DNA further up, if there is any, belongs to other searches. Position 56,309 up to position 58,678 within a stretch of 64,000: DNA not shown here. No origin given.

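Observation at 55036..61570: Short glycyl-radical enzyme and its activase wired between exported glycosidases and a sugar porter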

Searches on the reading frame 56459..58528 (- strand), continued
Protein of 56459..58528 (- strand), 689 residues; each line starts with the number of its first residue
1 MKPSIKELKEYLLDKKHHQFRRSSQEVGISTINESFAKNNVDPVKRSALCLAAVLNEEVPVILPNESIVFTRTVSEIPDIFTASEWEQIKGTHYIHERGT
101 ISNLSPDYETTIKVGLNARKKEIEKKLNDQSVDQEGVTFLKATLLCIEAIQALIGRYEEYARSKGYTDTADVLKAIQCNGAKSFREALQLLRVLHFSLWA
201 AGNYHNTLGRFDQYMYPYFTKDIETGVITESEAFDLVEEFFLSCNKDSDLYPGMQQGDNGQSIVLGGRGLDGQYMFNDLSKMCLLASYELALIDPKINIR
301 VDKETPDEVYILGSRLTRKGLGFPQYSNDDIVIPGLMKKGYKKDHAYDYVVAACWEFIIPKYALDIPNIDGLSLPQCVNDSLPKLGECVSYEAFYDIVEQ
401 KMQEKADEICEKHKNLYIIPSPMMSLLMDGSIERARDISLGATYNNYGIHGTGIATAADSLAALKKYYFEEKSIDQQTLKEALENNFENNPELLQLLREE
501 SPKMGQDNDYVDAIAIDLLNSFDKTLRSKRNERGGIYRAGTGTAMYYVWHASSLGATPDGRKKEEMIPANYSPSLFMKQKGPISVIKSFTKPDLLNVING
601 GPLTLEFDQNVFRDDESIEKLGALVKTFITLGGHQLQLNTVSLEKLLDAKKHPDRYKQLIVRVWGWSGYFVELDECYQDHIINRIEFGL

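Call 49: find_homologous_proteins(query=P0127)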
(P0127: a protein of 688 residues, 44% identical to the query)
Query P0127 (688 aa): 5834 proteins with E <= 0.001 among 8000 candidates; the best 120 are listed.
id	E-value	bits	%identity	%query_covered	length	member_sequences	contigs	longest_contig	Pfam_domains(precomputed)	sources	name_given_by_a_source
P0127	0.0e+0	1598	100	100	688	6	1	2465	PF02901.21,PF01228.27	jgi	-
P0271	0.0e+0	1255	77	100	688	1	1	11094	PF02901.21,PF01228.27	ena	-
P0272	0.0e+0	1109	70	100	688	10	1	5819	PF02901.21,PF01228.27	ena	-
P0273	0.0e+0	1108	70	100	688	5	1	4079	PF02901.21,PF01228.27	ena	-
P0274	0.0e+0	1106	70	100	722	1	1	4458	PF02901.21,PF01228.27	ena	-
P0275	0.0e+0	1045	65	100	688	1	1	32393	PF02901.21,PF01228.27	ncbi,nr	ncbi:MAG: hypothetical protein IJJ26_09125 [Victivallales bacterium]|nr:hypothetical protein [Victiv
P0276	0.0e+0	1018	64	100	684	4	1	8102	PF02901.21,PF01228.27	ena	-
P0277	2.4e-280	950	61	99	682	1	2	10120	PF02901.21,PF01228.27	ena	-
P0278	1.6e-276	937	60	100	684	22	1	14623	PF02901.21,PF01228.27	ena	-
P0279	3.2e-274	930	60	99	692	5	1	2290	PF02901.21,PF01228.27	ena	-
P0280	7.5e-273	925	58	100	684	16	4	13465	PF02901.21,PF01228.27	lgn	-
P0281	2.2e-272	924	59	99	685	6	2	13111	PF02901.21,PF01228.27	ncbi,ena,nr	ncbi:MAG: pyruvate formate-lyase [Lentisphaeria bacterium]|nr:pyruvate formate-lyase [Lentisphaeria 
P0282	5.1e-271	919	59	100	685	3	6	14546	PF02901.21,PF01228.27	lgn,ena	-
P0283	5.9e-269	912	60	99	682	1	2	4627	PF02901.21,PF01228.27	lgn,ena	-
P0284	1.8e-264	897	58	99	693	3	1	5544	PF02901.21,PF01228.27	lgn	-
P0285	2.9e-263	893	58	99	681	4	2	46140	PF02901.21,PF01228.27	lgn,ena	-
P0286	5.6e-256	869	56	100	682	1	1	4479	PF02901.21,PF01228.27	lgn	-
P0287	1.1e-255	868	57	100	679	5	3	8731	PF02901.21,PF01228.27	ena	-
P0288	9.1e-255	865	56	100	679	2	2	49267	PF02901.21,PF01228.27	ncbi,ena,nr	ncbi:MAG: pyruvate formate-lyase [Lentisphaeria bacterium]|nr:pyruvate formate-lyase [Lentisphaeria 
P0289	2.2e-252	857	57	99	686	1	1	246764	PF02901.21,PF01228.27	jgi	jgi:formate C-acetyltransferase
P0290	9.0e-252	855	55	99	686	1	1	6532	PF02901.21,PF01228.27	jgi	jgi:formate C-acetyltransferase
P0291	3.8e-249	847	55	100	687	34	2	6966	PF02901.21,PF01228.27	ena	-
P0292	1.2e-248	845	55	100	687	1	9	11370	PF02901.21,PF01228.27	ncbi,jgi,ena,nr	ncbi:MAG TPA: pyruvate formate lyase family protein [Kiritimatiellia bacterium]|nr:pyruvate formate 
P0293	1.5e-248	845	56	99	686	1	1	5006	PF02901.21,PF01228.27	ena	-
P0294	1.9e-248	844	55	100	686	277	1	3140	PF02901.21,PF01228.27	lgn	-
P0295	2.2e-248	844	55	99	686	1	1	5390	PF02901.21,PF01228.27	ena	-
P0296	2.4e-248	844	56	99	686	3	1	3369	PF02901.21,PF01228.27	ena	-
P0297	3.2e-248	844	55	99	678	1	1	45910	PF02901.21,PF01228.27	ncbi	-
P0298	5.2e-248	843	55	99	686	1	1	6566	PF02901.21,PF01228.27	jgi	-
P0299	7.9e-248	842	56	99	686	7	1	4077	PF02901.21,PF01228.27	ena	-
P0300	9.3e-248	842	54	100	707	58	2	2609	PF02901.21,PF01228.27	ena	-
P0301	2.2e-247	841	55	99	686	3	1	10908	PF02901.21,PF01228.27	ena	-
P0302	3.7e-247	840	54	100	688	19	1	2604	PF02901.21,PF01228.27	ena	-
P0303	6.3e-247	839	56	99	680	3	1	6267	PF02901.21,PF01228.27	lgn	-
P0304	1.4e-246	838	56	99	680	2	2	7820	PF02901.21,PF01228.27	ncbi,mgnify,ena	mgnify:FL=1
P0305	6.2e-246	836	55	99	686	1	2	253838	PF02901.21,PF01228.27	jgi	jgi:formate C-acetyltransferase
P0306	6.6e-246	836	55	100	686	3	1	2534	PF02901.21,PF01228.27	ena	-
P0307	7.2e-246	836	55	99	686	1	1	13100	PF02901.21,PF01228.27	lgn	-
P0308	7.7e-246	836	56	99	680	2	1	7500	PF02901.21,PF01228.27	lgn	-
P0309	1.5e-245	835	56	99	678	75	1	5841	PF02901.21,PF01228.27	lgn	-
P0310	2.6e-245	834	55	99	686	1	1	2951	PF02901.21,PF01228.27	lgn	-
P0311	3.0e-245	834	55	99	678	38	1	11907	PF02901.21,PF01228.27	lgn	-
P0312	3.9e-245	834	54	100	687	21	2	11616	PF02901.21,PF01228.27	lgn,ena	-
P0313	4.4e-245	833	54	99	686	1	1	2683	PF02901.21,PF01228.27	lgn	-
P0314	4.4e-245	833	55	99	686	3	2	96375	PF02901.21,PF01228.27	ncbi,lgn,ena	-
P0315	6.6e-245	833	53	100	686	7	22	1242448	PF02901.21,PF01228.27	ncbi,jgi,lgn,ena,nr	ncbi:MAG: pyruvate formate-lyase [Lentisphaerae bacterium]|jgi:pyruvate-formate lyase|nr:pyruvate fo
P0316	2.3e-244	831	55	98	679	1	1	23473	PF02901.21,PF01228.27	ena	-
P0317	8.2e-244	829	55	99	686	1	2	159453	PF02901.21,PF01228.27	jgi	jgi:formate C-acetyltransferase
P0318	1.3e-243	828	55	99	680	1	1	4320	PF02901.21,PF01228.27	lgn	-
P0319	2.7e-243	827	55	99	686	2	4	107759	PF02901.21,PF01228.27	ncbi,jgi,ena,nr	ncbi:MAG TPA: pyruvate formate lyase family protein [Kiritimatiellia bacterium]|nr:pyruvate formate 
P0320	3.0e-243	827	53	100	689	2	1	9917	PF02901.21,PF01228.27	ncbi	-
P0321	4.2e-243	827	54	99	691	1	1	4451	PF02901.21,PF01228.27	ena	-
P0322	6.0e-243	826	54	99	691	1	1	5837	PF02901.21,PF01228.27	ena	-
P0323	4.2e-242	823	54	99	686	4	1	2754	PF02901.21,PF01228.27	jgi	-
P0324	4.3e-242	823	54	99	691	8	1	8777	PF02901.21,PF01228.27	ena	-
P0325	4.4e-242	823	54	99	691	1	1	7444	PF02901.21,PF01228.27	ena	-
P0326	5.8e-242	823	55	100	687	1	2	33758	PF02901.21,PF01228.27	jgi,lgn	jgi:formate C-acetyltransferase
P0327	1.8e-241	821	54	99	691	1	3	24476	PF02901.21,PF01228.27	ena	-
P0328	2.7e-241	821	53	99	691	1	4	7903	PF02901.21,PF01228.27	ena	-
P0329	3.3e-241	821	54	99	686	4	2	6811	PF02901.21,PF01228.27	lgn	-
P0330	8.8e-241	819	53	99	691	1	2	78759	PF02901.21,PF01228.27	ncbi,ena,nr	ncbi:MAG: pyruvate formate-lyase [Kiritimatiellae bacterium]|nr:pyruvate formate-lyase [Kiritimatiel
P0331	9.3e-241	819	54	99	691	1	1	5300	PF02901.21,PF01228.27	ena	-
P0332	2.5e-240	818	53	99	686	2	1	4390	PF02901.21,PF01228.27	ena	-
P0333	3.0e-240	817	54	99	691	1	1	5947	PF02901.21,PF01228.27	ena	-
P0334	3.1e-240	817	54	99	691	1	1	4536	PF02901.21,PF01228.27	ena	-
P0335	4.2e-240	817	53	99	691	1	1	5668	PF02901.21,PF01228.27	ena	-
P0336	4.6e-240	817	53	99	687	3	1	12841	PF02901.21,PF01228.27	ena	-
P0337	5.6e-240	816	53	99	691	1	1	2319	PF02901.21,PF01228.27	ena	-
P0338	8.4e-240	816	52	99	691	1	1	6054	PF02901.21,PF01228.27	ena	-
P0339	1.0e-239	816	53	99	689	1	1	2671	PF02901.21,PF01228.27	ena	-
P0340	1.0e-239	816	54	99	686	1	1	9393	PF02901.21,PF01228.27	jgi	jgi:formate C-acetyltransferase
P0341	1.2e-239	815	52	99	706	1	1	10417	PF02901.21,PF01228.27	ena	-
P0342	2.1e-239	815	53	99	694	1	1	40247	PF02901.21,PF01228.27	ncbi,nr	ncbi:MAG: pyruvate formate-lyase [Kiritimatiellae bacterium]|nr:pyruvate formate-lyase [Kiritimatiel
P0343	4.5e-239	813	53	100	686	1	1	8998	PF02901.21,PF01228.27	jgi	-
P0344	7.0e-239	813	52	100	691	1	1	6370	PF02901.21,PF01228.27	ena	-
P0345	7.5e-239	813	53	99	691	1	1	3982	PF02901.21,PF01228.27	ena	-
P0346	7.9e-239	813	54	99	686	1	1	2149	PF02901.21,PF01228.27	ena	-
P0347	8.7e-239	813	53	99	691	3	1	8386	PF02901.21,PF01228.27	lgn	-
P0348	1.2e-238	812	53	99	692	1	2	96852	PF02901.21,PF01228.27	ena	-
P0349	1.2e-238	812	53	99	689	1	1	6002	PF02901.21,PF01228.27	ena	-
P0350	1.6e-238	812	53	99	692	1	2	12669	PF02901.21,PF01228.27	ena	-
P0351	1.8e-238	811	53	99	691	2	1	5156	PF02901.21,PF01228.27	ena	-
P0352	2.1e-238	811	55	99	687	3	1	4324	PF02901.21,PF01228.27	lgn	-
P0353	2.7e-238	811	53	99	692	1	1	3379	PF02901.21,PF01228.27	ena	-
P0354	3.1e-238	811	53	99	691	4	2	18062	PF02901.21,PF01228.27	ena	-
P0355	3.1e-238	811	54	99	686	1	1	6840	PF02901.21,PF01228.27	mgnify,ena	mgnify:CR=1 FL=1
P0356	3.3e-238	811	54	98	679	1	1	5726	PF02901.21,PF01228.27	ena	-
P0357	3.8e-238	810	52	100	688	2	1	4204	PF02901.21,PF01228.27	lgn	-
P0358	5.2e-238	810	54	99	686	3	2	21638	PF02901.21,PF01228.27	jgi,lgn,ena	-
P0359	5.9e-238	810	52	99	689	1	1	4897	PF02901.21,PF01228.27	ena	-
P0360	6.5e-238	810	53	99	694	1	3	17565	PF02901.21,PF01228.27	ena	-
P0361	7.3e-238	809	53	100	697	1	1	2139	PF02901.21,PF01228.27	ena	-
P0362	7.8e-238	809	52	99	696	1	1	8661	PF02901.21,PF01228.27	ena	-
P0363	9.3e-238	809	53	99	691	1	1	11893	PF02901.21,PF01228.27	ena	-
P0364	1.2e-237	809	52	99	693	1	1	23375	PF02901.21,PF01228.27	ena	-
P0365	1.2e-237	809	53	100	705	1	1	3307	PF02901.21,PF01228.27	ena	-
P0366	1.3e-237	809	53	99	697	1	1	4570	PF02901.21,PF01228.27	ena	-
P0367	1.3e-237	809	53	99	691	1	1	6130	PF02901.21,PF01228.27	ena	-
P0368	1.8e-237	808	53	99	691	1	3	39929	PF02901.21,PF01228.27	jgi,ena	jgi:formate C-acetyltransferase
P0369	1.8e-237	808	53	99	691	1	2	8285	PF02901.21,PF01228.27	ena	-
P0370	2.0e-237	808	53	99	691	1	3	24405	PF02901.21,PF01228.27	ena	-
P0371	2.3e-237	808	52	99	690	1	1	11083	PF02901.21,PF01228.27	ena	-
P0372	2.5e-237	808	53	99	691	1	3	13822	PF02901.21,PF01228.27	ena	-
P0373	2.8e-237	808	53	99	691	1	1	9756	PF02901.21,PF01228.27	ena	-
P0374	3.1e-237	807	52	100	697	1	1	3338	PF02901.21,PF01228.27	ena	-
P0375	3.1e-237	807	54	99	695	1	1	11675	PF02901.21,PF01228.27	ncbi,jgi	ncbi:MAG: pyruvate formate lyase family protein [Kiritimatiellia bacterium]|jgi:pyruvate-formate lya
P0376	3.4e-237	807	53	99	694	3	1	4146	PF02901.21,PF01228.27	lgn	-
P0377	3.7e-237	807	53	99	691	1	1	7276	PF02901.21,PF01228.27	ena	-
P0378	4.1e-237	807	52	99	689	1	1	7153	PF02901.21,PF01228.27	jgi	jgi:formate C-acetyltransferase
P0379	4.1e-237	807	52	99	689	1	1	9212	PF02901.21,PF01228.27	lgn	-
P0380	5.0e-237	807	52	100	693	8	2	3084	PF02901.21,PF01228.27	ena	-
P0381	5.7e-237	807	53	100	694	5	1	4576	PF02901.21,PF01228.27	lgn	-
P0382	7.2e-237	806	52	99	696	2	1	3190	PF02901.21,PF01228.27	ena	-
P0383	8.8e-237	806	52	99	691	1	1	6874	PF02901.21,PF01228.27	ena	-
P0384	9.5e-237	806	52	99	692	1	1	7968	PF02901.21,PF01228.27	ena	-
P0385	9.6e-237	806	52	100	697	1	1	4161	PF02901.21,PF01228.27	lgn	-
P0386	9.6e-237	806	52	99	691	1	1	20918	PF02901.21,PF01228.27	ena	-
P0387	1.1e-236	806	51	99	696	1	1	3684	PF02901.21,PF01228.27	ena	-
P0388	1.2e-236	806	53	99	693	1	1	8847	PF02901.21,PF01228.27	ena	-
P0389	1.2e-236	805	52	99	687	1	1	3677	PF02901.21,PF01228.27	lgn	-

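Call 50: find_encoding_contigs(protein=P0315, flank=10000, max_places=2)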
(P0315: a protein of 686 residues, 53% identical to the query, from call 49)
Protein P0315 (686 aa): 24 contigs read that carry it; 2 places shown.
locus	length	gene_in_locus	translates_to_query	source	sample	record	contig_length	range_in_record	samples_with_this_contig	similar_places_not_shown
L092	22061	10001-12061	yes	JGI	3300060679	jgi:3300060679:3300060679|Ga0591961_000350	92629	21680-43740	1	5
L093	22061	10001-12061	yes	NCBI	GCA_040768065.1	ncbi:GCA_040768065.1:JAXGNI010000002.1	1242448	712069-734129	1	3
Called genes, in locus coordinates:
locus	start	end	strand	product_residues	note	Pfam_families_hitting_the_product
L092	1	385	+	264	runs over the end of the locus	PF02463:SMC_N (faint), PF00005:ABC_tran, PF13304:AAA_21 (faint)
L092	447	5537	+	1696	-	PF04389:Peptidase_M28 (weak), PF02687:FtsX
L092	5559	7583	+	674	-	PF03169:OPT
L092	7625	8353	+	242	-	PF02463:SMC_N (faint), PF00005:ABC_tran, PF13304:AAA_21 (faint)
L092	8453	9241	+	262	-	PF10370:Rv2993c-like_N (weak), PF01557:FAA_hydrolase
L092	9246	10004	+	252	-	PF01479:S4 (weak), PF01728:FtsJ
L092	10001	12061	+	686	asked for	PF02901:PFL-like, PF01228:Gly_radical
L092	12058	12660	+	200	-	PF01300:Sua5_yciO_yrdC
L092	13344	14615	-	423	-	PF08240:ADH_N (weak), PF00107:ADH_zinc_N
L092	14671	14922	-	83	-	PF23297:ACP_SdgA_C (weak), PF00550:PP-binding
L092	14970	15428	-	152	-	PF00582:Usp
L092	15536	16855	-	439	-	PF06808:DctM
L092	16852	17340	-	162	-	PF04290:DctQ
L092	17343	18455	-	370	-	PF03480:DctP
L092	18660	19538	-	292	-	PF01261:AP_endonuc_2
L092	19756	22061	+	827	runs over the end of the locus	PF19543:GH123_N (faint), PF22680:Glyco_hydro_123_N_2, PF13320:GH123_cat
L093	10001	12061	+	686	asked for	PF02901:PFL-like, PF01228:Gly_radical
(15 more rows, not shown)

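Call 51: find_encoding_contigs(protein=P0319, flank=10000, max_places=2)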
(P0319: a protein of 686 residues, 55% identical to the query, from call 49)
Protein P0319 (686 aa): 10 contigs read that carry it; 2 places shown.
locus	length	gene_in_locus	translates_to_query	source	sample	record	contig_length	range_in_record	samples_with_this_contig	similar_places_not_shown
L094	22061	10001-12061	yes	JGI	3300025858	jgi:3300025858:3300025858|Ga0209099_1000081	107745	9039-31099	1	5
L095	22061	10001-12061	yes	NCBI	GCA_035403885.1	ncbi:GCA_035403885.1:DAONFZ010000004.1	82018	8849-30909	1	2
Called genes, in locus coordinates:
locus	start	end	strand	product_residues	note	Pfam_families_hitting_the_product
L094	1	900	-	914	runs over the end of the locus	PF13646:HEAT_2 (weak), PF06439:3keto-disac_hyd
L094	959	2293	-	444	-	PF01408:GFO_IDH_MocA, PF19051:GFO_IDH_MocA_C2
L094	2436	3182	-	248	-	PF00657:Lipase_GDSL, PF13472:Lipase_GDSL_2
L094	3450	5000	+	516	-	PF07583:PSCyt2, PF07587:PSD1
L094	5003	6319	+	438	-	PF07394:DUF1501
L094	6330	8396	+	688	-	PF04151:PPC (weak)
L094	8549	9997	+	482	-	PF00083:Sugar_tr, PF07690:MFS_1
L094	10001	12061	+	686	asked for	PF02901:PFL-like, PF01228:Gly_radical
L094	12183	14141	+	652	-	PF13620:CarboxypepD_reg, PF13715:CarbopepD_reg_2 (faint)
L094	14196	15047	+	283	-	PF13353:Fer4_12, PF04055:Radical_SAM, PF00037:Fer4 (faint), PF12797:Fer4_2 (faint)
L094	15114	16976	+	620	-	PF13424:TPR_12 (faint), PF07719:TPR_2 (faint), PF13231:PMT_2, PF13428:TPR_14 (faint), PF13431:TPR_17 (faint), PF13181:TPR_8 (faint), PF13432:TPR_16, PF14559:TPR_19 (weak), +2 more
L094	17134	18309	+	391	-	PF13570:Beta-prop_ACSF4, PF01011:PQQ (faint), PF13360:PQQ_2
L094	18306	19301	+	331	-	-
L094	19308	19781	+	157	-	PF01451:LMWPc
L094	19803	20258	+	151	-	PF04074:DUF386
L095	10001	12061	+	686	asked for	PF02901:PFL-like, PF01228:Gly_radical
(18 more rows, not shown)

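Call 52: find_encoding_contigs(protein=P0289, flank=10000, max_places=1)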
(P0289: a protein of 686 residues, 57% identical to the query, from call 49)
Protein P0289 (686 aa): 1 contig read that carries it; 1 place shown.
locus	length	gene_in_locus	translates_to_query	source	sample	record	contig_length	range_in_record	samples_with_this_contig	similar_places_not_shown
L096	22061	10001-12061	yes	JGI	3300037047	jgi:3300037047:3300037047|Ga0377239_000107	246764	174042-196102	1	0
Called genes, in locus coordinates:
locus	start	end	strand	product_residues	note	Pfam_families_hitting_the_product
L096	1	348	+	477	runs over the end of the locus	PF01408:GFO_IDH_MocA, PF22725:GFO_IDH_MocA_C3 (faint), PF19051:GFO_IDH_MocA_C2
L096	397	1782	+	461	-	PF01408:GFO_IDH_MocA, PF22725:GFO_IDH_MocA_C3 (faint), PF19051:GFO_IDH_MocA_C2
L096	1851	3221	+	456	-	PF01408:GFO_IDH_MocA, PF16490:Oxidoreduct_C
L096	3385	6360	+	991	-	PF00890:FAD_binding_2 (weak), PF01134:GIDA (weak), PF07992:Pyr_redox_2 (weak), PF12831:FAD_oxidored, PF13450:NAD_binding_8 (weak), PF25275:Golvesin_C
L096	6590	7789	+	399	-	PF13472:Lipase_GDSL_2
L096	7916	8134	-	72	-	-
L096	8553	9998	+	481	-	PF00083:Sugar_tr, PF07690:MFS_1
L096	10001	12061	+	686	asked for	PF02901:PFL-like, PF01228:Gly_radical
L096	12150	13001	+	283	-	PF13353:Fer4_12, PF04055:Radical_SAM, PF00037:Fer4 (faint)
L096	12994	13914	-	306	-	PF02311:AraC_binding, PF12833:HTH_18, PF00165:HTH_AraC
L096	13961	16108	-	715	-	-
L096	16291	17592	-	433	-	PF16656:Pur_ac_phosph_N (faint), PF00149:Metallophos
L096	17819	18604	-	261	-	PF00588:SpoU_methylase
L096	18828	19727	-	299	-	PF00482:T2SSF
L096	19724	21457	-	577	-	PF16697:Yop-YscD_cpl, PF00498:FHA, PF00437:T2SSE, PF27713:UCP018868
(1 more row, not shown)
